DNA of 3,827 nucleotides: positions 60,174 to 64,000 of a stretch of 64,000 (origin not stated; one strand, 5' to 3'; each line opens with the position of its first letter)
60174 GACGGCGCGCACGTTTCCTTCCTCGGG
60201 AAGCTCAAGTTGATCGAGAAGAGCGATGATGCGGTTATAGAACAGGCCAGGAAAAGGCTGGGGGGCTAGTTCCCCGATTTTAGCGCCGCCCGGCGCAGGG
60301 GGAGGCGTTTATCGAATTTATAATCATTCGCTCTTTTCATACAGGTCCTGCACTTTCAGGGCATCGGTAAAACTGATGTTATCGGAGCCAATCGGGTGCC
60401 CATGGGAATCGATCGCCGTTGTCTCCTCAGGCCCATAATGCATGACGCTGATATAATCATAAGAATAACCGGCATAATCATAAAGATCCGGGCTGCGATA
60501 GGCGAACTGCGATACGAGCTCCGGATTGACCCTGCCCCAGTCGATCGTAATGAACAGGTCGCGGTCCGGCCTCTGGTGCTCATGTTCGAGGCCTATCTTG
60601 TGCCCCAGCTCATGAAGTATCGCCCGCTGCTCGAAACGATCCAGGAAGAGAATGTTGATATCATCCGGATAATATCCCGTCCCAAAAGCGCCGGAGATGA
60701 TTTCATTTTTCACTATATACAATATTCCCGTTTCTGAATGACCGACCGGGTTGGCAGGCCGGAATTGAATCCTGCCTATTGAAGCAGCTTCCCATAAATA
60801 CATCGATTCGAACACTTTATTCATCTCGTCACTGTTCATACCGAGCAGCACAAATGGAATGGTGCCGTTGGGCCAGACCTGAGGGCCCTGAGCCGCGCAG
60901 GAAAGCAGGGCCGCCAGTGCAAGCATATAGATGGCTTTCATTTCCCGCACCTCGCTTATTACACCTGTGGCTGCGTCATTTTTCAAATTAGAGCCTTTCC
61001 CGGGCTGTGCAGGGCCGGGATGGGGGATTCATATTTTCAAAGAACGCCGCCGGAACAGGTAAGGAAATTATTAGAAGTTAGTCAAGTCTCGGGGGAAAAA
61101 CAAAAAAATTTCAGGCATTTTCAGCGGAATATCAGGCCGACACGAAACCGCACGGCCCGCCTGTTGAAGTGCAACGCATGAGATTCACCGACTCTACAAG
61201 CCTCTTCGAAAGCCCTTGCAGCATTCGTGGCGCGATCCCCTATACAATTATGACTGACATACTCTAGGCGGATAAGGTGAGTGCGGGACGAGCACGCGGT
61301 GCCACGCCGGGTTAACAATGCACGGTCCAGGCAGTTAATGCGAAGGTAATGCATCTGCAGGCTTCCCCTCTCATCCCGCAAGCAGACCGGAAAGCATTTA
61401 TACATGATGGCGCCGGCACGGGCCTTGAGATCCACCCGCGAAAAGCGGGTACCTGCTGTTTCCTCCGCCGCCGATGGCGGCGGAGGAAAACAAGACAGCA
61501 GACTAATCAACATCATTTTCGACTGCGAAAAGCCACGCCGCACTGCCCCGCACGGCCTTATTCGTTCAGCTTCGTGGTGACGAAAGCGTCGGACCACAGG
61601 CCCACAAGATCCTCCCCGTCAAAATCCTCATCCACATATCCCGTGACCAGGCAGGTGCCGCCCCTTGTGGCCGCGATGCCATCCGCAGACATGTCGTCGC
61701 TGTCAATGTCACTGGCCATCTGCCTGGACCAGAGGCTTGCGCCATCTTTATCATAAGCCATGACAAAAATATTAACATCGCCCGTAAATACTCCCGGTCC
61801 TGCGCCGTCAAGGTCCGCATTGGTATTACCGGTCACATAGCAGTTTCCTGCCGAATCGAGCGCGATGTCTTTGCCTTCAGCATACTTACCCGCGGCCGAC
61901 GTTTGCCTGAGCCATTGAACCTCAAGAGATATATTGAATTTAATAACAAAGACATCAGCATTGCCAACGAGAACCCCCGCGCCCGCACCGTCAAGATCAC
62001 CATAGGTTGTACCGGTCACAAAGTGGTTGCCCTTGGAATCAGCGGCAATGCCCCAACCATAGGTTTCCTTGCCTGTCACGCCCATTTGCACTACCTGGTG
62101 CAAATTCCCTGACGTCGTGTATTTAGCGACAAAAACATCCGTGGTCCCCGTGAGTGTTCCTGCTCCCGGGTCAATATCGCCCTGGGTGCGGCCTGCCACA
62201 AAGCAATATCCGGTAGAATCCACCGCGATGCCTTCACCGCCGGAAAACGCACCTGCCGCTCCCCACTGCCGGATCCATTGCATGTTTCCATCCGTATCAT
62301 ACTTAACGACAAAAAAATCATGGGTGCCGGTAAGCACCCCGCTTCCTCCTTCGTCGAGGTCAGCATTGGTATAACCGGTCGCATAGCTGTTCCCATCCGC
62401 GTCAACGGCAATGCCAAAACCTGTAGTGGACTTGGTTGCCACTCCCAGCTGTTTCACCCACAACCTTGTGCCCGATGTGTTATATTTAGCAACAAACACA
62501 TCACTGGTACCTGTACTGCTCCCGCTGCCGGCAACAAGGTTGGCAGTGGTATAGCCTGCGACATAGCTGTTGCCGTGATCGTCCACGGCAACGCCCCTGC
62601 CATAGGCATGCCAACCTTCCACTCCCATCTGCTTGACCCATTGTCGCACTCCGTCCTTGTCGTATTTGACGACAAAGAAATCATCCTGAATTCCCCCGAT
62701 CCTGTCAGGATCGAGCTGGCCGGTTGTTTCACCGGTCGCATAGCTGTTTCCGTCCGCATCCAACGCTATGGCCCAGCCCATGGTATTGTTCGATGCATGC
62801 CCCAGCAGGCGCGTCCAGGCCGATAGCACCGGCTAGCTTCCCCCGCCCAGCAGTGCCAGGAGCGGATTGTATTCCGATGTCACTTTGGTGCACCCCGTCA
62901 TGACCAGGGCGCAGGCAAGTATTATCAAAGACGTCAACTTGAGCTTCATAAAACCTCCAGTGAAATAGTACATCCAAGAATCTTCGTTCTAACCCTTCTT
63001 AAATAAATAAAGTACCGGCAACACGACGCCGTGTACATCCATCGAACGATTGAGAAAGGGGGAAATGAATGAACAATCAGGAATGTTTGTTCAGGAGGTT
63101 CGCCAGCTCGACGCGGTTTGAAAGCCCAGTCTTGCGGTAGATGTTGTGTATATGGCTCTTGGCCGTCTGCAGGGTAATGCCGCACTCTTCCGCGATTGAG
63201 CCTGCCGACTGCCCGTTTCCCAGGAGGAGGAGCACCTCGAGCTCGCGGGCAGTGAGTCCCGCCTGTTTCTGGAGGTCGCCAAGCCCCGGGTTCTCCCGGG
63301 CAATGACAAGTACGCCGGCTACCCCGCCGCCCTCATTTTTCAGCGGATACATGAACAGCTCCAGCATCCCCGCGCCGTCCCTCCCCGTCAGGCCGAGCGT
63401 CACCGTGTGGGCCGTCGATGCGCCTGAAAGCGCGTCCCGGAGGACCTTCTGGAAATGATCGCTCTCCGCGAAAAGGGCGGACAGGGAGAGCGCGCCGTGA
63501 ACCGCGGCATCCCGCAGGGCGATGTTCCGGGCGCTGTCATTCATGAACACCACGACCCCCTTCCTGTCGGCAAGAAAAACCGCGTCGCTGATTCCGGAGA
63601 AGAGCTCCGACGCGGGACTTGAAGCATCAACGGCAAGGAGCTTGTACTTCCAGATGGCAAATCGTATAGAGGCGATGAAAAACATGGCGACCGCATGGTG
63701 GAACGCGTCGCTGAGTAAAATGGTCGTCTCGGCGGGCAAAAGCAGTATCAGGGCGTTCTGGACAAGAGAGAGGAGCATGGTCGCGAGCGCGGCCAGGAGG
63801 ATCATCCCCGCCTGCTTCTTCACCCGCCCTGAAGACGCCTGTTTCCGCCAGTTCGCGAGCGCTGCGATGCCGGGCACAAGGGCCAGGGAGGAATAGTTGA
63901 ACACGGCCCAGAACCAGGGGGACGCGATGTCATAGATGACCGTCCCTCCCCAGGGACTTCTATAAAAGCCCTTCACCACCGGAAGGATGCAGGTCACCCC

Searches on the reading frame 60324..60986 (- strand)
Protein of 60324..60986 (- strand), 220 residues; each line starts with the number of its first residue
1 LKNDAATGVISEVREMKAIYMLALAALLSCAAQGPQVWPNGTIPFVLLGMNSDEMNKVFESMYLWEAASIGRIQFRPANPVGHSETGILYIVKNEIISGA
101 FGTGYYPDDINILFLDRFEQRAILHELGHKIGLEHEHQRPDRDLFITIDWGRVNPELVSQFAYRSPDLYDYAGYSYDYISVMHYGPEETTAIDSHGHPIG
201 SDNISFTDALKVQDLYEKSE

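Call 80: search_protein_families(library=pfam, proteins=[window:60324-60986:-], max_evalue=0.0001)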
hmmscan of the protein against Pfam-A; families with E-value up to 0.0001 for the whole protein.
window:60324-60986:- (220 aa): 1 family
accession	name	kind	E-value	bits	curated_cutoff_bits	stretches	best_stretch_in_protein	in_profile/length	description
PF01400.30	Astacin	-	4.8e-24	85.5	22.5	1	38-191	2-150/189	Astacin (Peptidase family M12A)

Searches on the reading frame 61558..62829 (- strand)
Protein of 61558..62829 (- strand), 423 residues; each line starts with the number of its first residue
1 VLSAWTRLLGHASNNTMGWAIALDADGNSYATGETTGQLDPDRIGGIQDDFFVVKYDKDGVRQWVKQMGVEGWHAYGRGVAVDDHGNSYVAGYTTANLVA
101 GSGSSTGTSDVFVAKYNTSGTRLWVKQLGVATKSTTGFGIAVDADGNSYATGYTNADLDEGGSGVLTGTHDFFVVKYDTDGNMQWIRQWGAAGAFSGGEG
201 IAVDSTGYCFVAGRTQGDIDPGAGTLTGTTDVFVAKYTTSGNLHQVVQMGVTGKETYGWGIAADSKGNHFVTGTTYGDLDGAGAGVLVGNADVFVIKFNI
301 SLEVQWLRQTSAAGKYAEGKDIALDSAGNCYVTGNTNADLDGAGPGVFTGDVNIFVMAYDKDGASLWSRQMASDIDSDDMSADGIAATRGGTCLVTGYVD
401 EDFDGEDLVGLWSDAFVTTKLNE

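Call 80: search_protein_families(library=pfam, proteins=[window:61558-62829:-], max_evalue=0.0001)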
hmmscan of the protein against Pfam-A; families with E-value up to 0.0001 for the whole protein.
window:61558-62829:- (423 aa): 1 family
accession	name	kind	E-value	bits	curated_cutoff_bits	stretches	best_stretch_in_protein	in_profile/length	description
PF06739.17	SBBP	-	1.5e-53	178.9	20.5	6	124-158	2-37/38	Beta-propeller repeat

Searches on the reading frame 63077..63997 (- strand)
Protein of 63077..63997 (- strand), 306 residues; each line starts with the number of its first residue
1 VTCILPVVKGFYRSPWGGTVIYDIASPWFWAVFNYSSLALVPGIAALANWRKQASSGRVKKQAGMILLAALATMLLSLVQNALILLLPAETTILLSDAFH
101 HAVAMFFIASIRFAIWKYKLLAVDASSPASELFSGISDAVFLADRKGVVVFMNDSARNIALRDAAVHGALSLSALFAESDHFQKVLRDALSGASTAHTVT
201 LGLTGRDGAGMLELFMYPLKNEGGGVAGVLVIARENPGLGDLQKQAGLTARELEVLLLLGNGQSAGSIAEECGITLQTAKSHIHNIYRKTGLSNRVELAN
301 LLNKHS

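Call 80: search_protein_families(library=pfam, proteins=[window:63077-63997:-], max_evalue=0.0001)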
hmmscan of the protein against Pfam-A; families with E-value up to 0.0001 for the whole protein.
window:63077-63997:- (306 aa): 2 families
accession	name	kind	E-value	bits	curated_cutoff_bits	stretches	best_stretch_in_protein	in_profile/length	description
PF00196.25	GerE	-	4.2e-13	49.2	23.5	1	248-300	3-55/57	Bacterial regulatory proteins, luxR family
PF08448.16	PAS_4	-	4.8e-08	33.7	23.1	1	134-235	2-104/110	PAS fold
